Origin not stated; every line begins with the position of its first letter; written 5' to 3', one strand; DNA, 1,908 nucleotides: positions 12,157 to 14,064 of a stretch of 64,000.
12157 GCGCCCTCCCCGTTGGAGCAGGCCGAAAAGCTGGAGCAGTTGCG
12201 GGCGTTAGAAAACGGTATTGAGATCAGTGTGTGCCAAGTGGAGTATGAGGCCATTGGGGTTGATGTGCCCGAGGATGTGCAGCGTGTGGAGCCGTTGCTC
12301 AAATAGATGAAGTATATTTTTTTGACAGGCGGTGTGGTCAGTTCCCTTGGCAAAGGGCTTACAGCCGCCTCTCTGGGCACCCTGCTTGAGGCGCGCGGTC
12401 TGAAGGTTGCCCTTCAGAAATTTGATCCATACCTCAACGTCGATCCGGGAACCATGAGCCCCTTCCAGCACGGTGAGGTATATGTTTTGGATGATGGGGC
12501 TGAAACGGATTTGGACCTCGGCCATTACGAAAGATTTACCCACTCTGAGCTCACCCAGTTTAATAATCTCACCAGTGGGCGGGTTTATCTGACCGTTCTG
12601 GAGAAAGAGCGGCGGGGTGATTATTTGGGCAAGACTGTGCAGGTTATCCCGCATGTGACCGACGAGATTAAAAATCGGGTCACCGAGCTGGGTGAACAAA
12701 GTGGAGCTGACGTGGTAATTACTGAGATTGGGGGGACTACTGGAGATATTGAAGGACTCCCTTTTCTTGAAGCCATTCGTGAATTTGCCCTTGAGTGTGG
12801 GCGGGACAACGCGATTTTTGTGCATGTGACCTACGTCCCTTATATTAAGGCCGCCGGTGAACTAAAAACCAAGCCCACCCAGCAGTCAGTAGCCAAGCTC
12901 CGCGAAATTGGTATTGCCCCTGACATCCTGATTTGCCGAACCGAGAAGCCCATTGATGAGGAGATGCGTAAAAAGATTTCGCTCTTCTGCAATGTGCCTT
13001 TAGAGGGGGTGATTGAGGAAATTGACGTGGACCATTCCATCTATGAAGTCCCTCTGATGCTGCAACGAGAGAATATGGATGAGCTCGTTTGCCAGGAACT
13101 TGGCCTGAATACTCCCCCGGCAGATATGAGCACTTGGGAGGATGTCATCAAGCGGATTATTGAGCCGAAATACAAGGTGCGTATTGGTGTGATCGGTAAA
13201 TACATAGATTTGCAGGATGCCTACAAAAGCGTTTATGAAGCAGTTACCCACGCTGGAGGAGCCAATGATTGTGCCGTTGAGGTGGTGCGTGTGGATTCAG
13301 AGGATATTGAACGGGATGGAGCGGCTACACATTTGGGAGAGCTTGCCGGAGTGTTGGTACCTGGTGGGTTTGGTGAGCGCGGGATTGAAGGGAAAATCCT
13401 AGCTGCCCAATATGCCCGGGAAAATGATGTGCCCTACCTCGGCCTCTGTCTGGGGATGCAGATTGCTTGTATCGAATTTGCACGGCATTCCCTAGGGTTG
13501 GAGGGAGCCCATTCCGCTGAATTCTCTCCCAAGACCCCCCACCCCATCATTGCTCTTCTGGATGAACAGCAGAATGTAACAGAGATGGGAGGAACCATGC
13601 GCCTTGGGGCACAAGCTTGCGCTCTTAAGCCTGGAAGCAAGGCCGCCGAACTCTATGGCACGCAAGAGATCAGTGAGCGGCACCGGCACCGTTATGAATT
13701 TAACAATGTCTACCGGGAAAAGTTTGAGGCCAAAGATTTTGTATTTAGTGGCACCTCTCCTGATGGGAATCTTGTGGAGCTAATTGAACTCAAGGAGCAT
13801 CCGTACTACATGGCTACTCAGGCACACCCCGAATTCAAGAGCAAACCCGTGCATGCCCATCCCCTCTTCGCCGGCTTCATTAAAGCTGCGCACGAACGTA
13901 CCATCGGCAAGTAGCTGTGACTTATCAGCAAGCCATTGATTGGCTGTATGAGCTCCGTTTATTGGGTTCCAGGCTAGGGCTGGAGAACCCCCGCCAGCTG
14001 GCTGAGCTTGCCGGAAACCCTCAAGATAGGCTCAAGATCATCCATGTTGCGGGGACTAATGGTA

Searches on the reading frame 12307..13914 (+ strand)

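Call 66: search_protein_families(library=pfam, proteins=[window:12307-13914:+], max_evalue=0.00001)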
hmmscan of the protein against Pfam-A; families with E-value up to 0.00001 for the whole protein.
window:12307-13914:+ (535 aa): 2 families
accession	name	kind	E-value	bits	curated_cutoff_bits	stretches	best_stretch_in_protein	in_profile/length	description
PF06418.20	CTP_synth_N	-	1e-125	418.9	26.1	1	2-267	1-265/265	CTP synthase N-terminus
PF00117.34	GATase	-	7.8e-39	133.7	22.8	1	302-526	2-189/190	Glutamine amidotransferase class-I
